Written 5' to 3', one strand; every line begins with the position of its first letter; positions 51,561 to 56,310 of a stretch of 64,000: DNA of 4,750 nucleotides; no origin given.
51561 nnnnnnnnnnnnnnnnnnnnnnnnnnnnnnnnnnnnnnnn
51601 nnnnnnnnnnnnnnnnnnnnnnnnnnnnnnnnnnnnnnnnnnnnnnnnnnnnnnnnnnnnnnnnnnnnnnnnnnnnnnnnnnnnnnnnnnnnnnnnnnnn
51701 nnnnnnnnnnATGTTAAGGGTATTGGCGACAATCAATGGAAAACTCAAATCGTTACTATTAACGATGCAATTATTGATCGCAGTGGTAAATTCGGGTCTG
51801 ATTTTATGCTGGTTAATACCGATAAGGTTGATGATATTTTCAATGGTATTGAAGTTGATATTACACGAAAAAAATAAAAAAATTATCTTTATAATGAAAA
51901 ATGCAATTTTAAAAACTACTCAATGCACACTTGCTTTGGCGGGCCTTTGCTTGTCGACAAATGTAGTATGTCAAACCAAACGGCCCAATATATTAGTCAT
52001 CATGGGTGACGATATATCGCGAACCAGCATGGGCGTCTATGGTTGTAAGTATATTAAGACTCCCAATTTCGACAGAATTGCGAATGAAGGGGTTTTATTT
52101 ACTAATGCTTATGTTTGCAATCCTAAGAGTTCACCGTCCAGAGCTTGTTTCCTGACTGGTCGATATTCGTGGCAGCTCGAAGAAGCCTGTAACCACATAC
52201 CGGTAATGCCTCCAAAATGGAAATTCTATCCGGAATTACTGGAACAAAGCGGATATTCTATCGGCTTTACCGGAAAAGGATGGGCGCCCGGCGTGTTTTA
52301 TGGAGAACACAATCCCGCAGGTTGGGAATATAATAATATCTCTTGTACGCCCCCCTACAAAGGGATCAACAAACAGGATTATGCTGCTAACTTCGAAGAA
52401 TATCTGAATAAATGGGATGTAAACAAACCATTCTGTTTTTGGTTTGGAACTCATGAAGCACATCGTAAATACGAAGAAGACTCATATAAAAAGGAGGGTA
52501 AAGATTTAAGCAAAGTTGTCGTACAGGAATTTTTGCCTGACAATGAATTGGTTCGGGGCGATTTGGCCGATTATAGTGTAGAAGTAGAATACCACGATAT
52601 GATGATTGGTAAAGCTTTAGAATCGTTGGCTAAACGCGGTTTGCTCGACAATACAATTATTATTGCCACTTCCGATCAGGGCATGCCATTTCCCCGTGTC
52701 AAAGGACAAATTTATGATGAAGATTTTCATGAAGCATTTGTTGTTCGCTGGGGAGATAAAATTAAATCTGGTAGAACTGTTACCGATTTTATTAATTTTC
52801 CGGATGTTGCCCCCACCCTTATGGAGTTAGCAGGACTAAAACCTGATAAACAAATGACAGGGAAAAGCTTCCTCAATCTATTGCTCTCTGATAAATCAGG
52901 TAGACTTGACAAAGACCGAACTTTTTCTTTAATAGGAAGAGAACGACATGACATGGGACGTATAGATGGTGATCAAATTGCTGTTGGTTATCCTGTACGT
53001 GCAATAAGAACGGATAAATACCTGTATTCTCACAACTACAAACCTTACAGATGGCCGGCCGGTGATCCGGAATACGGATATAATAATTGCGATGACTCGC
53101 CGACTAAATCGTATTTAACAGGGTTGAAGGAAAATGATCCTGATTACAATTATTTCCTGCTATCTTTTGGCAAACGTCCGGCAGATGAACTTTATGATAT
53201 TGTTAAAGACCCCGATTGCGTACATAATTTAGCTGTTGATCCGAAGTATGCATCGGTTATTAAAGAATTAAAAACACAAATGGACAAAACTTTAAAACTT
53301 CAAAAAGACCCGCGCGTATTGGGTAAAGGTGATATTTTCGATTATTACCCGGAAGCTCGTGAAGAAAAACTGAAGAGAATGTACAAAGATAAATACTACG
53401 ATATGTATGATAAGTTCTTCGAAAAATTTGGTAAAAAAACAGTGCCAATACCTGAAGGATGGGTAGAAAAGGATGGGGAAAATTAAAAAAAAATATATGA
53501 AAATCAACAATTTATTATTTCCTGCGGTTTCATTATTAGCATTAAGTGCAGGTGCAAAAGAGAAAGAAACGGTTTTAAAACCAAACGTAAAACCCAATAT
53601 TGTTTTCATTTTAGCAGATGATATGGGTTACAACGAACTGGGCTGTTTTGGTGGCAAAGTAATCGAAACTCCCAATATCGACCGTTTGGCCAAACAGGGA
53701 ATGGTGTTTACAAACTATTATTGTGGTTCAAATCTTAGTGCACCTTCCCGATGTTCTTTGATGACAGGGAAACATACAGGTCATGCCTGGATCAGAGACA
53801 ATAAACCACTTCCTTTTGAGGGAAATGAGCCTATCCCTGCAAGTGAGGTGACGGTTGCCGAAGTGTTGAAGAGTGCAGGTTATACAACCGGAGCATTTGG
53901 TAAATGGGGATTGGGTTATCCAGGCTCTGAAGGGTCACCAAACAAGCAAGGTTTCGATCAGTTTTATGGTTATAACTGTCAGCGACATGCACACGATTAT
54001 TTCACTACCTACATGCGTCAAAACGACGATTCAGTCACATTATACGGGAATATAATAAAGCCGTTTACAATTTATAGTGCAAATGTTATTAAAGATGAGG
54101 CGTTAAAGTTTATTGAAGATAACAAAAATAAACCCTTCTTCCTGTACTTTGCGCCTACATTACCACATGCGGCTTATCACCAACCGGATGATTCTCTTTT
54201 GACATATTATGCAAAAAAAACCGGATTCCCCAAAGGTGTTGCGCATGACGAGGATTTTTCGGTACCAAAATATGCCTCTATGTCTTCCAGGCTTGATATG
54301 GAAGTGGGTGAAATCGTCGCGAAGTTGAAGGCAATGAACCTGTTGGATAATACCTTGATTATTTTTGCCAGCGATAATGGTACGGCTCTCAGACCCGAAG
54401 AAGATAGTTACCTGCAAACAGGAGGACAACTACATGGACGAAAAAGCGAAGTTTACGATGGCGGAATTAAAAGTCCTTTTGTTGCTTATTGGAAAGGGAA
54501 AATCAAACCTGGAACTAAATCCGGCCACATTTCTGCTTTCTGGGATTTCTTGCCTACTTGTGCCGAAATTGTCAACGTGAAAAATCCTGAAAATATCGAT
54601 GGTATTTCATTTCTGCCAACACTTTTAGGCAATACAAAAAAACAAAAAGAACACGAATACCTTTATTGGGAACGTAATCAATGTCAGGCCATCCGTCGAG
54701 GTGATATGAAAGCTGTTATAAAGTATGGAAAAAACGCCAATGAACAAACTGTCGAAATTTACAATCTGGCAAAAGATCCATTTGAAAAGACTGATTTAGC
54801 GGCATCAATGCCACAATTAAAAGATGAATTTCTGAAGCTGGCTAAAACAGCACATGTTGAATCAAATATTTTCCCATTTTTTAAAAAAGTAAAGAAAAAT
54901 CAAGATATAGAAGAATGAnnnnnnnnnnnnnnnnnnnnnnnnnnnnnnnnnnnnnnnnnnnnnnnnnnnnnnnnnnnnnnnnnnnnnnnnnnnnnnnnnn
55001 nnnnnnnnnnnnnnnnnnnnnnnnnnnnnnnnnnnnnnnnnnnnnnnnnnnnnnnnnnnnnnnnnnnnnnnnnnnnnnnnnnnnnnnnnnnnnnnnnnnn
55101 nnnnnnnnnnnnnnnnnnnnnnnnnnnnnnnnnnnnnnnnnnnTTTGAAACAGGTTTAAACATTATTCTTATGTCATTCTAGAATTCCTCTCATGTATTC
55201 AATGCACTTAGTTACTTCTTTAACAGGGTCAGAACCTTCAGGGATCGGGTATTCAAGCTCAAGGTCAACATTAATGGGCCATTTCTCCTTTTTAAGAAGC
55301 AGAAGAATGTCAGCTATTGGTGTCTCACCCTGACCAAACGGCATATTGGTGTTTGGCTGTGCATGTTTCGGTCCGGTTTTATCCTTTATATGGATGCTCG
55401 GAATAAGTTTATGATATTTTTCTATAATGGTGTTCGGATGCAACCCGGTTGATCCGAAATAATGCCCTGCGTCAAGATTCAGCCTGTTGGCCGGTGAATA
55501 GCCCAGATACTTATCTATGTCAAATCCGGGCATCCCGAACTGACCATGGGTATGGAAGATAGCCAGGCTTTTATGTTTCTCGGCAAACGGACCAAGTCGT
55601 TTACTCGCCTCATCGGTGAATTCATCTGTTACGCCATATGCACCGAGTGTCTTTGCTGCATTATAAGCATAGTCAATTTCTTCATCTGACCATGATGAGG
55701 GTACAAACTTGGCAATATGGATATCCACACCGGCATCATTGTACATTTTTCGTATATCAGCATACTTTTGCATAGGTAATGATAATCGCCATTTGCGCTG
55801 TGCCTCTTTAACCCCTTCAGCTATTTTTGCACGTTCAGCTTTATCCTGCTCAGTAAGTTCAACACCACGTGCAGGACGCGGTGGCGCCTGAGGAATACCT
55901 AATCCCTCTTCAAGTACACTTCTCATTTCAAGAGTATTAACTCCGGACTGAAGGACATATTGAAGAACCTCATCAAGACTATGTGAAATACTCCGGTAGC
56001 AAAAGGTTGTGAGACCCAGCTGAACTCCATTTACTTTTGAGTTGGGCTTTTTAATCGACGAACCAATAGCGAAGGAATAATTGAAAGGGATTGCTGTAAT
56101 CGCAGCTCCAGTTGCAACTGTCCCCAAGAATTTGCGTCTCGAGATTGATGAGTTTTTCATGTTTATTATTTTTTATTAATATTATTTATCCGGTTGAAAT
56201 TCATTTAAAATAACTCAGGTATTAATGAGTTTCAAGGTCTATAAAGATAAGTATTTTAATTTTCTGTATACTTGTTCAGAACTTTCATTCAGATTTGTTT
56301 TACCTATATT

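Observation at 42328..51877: Three paralogs of an unassignable putative glycosidase family at the core of a sulfatase PUL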

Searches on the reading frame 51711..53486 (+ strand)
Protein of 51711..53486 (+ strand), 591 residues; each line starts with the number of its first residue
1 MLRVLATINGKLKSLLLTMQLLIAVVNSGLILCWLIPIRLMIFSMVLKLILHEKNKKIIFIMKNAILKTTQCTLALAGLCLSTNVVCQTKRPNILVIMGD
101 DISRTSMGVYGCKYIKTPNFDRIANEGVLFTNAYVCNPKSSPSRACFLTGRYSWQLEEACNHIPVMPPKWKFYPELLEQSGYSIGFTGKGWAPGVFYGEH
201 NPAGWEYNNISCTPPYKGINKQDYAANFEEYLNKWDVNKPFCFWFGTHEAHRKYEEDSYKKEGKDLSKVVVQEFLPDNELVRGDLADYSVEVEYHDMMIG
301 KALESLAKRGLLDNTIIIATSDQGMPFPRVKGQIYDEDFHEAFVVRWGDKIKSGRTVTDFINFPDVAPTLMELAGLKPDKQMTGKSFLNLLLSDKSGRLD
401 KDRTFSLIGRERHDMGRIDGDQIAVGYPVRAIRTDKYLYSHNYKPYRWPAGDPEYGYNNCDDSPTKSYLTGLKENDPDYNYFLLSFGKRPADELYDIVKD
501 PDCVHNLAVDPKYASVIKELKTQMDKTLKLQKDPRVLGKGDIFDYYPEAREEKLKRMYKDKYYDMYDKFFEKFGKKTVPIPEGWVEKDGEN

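Call 3: search_protein_families(library=pfam, proteins=[window:51711-53486:+], max_evalue=0.01)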
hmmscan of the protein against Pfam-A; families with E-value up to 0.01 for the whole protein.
window:51711-53486:+ (591 aa): 3 families
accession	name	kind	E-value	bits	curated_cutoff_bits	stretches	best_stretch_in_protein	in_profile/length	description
PF00884.28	Sulfatase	-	1.7e-39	136.3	25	1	92-375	1-300/301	Sulfatase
PF16347.10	SGSH_C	-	1.6e-15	58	29.3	2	333-398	10-75/154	N-sulphoglucosamine sulphohydrolase, C-terminal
PF01663.27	Phosphodiest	-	1.1e-08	35.5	23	1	291-340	187-236/342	Type I phosphodiesterase / nucleotide pyrophosphatase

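Call 4: search_protein_families(library=ncbifam, proteins=[window:51711-53486:+], max_evalue=0.01)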
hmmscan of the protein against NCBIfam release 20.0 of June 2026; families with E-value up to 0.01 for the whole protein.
window:51711-53486:+ (591 aa): 5 families
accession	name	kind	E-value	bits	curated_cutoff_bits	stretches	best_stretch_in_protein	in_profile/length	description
NF010322.0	PRK13759.1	equivalog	1.3e-34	119.6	481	3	88-155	3-70/486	arylsulfatase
TIGR03417.1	chol_sulfatase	equivalog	2.4e-27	96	433.45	2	90-189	1-100/500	choline-sulfatase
NF045661.1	HdlasePehA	equivalog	1e-23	83.8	900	2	91-167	2-78/506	phosphoric/sulfuric ester hydrolase PehA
NF052527.1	Mn_arylsulf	exception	4.2e-14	52.3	850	2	91-151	1-62/479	manganese-dependent arylsulfatase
NF038282.1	LapC_YejM_PbgA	exception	0.00088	17.7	825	1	285-372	411-498/584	LPS biosynthesis-modulating metalloenzyme YejM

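Call 36: search_solved_structures(query=window:51711-53486:+, max_evalue=1e-10)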
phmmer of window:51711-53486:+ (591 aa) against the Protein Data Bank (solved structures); distinct sequences matched with E-value up to 1e-10: 74 (the best 60 are shown).
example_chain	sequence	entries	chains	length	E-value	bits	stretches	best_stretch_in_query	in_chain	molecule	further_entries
7p24_AAA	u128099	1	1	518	1.6e-40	142.5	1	87-258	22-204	Mucin-desulfating sulfatase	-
9bes_B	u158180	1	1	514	6.3e-36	127.3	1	88-546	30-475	S1_8A Sulfatase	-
9bb9_A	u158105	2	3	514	1e-35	126.6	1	88-546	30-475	S1_8A sulfatase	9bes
5g2v_A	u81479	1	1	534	1.2e-33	119.8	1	88-254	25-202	N-ACETYLGLUCOSAMINE-6-SULFATASE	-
7lha_A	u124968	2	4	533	2.4e-30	108.8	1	83-189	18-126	Exo-L-galactose-6-sulfatase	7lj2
7sno_A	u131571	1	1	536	2.4e-29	105.6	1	63-191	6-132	Arylsulfatase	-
7snj_A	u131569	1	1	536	2.5e-29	105.5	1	63-192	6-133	Arylsulfatase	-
4mhx_A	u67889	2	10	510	1.4e-28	103.1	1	84-538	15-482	N-sulphoglucosamine sulphohydrolase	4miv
9ihk_D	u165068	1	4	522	1.1e-26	96.8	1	90-195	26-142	Sulfatase_S1_30A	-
7stt_A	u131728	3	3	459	5.2e-26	94.5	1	89-192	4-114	N-acetylgalactosamine-6-sulfatase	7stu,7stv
2qzu_A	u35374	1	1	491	5.3e-26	94.5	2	79-191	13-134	Putative sulfatase yidJ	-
7oz8_AAA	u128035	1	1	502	3.4e-25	91.8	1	85-193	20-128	Choline-sulfatase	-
9s03_A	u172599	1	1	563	8.4e-25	90.6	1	86-196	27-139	Putative sulfatase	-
9bba_A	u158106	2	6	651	1.3e-24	89.9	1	88-533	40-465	S1_8C sulfatase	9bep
7ebp_A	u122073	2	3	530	3e-23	85.4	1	88-253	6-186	Sulfatase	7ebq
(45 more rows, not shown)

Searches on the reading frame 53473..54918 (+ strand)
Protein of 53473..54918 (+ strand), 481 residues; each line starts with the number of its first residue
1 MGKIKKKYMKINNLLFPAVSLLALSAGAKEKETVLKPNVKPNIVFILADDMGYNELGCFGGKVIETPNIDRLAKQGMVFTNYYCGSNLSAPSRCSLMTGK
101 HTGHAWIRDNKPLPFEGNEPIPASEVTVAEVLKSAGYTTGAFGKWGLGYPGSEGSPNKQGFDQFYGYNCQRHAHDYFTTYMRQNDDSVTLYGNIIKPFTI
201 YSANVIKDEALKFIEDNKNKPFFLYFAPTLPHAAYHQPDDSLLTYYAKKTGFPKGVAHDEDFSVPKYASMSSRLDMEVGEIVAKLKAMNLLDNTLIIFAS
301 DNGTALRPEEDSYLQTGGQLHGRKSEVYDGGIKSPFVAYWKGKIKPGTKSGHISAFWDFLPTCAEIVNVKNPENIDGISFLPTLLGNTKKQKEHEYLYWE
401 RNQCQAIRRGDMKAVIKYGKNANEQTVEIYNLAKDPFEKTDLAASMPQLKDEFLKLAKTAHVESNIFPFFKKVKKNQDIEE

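Call 3: search_protein_families(library=pfam, proteins=[window:53473-54918:+], max_evalue=0.01)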
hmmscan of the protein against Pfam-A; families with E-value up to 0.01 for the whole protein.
window:53473-54918:+ (481 aa): 4 families
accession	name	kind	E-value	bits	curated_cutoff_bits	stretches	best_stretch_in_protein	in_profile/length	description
PF00884.28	Sulfatase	-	2e-56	192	25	1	41-367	1-299/301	Sulfatase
PF16347.10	SGSH_C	-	7.8e-12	46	29.3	1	326-443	10-132/154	N-sulphoglucosamine sulphohydrolase, C-terminal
PF01663.27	Phosphodiest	-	1.5e-09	38.4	23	1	65-313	19-229/342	Type I phosphodiesterase / nucleotide pyrophosphatase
PF02995.22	DUF229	-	0.0034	16.6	25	1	266-306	305-345/496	Protein of unknown function (DUF229)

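Call 4: search_protein_families(library=ncbifam, proteins=[window:53473-54918:+], max_evalue=0.01)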
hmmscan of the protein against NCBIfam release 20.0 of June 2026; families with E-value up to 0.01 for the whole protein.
window:53473-54918:+ (481 aa): 5 families
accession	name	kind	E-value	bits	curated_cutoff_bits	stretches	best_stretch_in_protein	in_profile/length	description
NF010322.0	PRK13759.1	equivalog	1.7e-40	139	481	2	39-247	5-227/486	arylsulfatase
TIGR03417.1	chol_sulfatase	equivalog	2e-33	116.1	433.45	2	40-145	2-101/500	choline-sulfatase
NF045661.1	HdlasePehA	equivalog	2.1e-21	76.1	900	2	40-113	2-76/506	phosphoric/sulfuric ester hydrolase PehA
NF052527.1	Mn_arylsulf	exception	1.5e-18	67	850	2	40-185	1-137/479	manganese-dependent arylsulfatase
NF038282.1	LapC_YejM_PbgA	exception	0.0055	15.1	825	1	259-340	406-475/584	LPS biosynthesis-modulating metalloenzyme YejM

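Call 37: search_solved_structures(query=window:53473-54918:+, max_evalue=1e-10)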
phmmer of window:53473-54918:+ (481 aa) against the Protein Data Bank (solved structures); distinct sequences matched with E-value up to 1e-10: 80 (the best 60 are shown).
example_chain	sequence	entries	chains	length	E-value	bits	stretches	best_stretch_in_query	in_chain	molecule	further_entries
7ana_AAA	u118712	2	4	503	1.6e-108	366.4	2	39-197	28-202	N-acetylgalactosamine-6-sulfatase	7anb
7an1_AAA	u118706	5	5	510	1.5e-92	313.6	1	36-461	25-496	Arylsulfatase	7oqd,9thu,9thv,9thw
9fo1_A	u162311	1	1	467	1.6e-60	208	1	36-453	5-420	k-carrageenan sulfatase S1_16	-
6psm_A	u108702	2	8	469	9.4e-58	198.9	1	40-450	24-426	exo-4S-kappa carrageenan S1 sulfatase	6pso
6prm_A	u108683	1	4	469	4.1e-57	196.8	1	40-450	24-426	exo-4S-kappa carrageenan S1 sulfatase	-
7stt_A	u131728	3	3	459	8.4e-52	179.3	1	39-459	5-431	N-acetylgalactosamine-6-sulfatase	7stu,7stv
6b0k_A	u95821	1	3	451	2.3e-49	171.2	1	40-452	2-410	Iota-carrageenan sulfatase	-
6b0j_A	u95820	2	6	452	2.4e-49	171.2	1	40-452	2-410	Iota-carrageenan sulfatase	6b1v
6bia_A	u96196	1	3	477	2.6e-49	171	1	35-452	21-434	Sulfatase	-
3ed4_A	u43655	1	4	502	5.2e-49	170.1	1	37-452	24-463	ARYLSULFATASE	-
7all_AAA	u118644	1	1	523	1.9e-47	164.9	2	35-241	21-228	Arylsulfatase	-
9hh2_A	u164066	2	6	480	2.6e-46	161.2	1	39-460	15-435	Sulfatase, family S1-19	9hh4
1e1z_P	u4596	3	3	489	1e-45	159.2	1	41-399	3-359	Arylsulfatase A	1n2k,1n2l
9hh3_A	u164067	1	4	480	1.1e-45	159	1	39-460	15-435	Sulfatase, family S1-19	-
1e3c_P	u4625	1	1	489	1.5e-45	158.6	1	41-399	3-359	Arylsulfatase A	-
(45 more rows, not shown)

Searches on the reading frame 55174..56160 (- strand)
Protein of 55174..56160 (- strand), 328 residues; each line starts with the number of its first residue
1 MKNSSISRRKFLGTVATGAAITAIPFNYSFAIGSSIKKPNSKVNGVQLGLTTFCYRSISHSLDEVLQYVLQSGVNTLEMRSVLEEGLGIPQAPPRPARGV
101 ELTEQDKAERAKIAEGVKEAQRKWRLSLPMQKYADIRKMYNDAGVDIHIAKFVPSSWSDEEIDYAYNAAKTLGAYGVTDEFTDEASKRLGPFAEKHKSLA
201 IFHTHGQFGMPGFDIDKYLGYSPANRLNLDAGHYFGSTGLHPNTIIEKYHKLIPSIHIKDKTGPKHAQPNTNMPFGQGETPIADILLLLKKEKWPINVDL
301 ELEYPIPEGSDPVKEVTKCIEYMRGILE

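Call 20: search_protein_families(library=pfam, proteins=[window:55174-56160:-], max_evalue=0.001)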
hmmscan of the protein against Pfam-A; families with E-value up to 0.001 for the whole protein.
window:55174-56160:- (328 aa): 1 family
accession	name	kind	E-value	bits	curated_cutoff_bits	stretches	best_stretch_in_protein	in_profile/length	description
PF01261.30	AP_endonuc_2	-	3.5e-08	33.9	31.1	1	184-313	106-236/249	Xylose isomerase-like TIM barrel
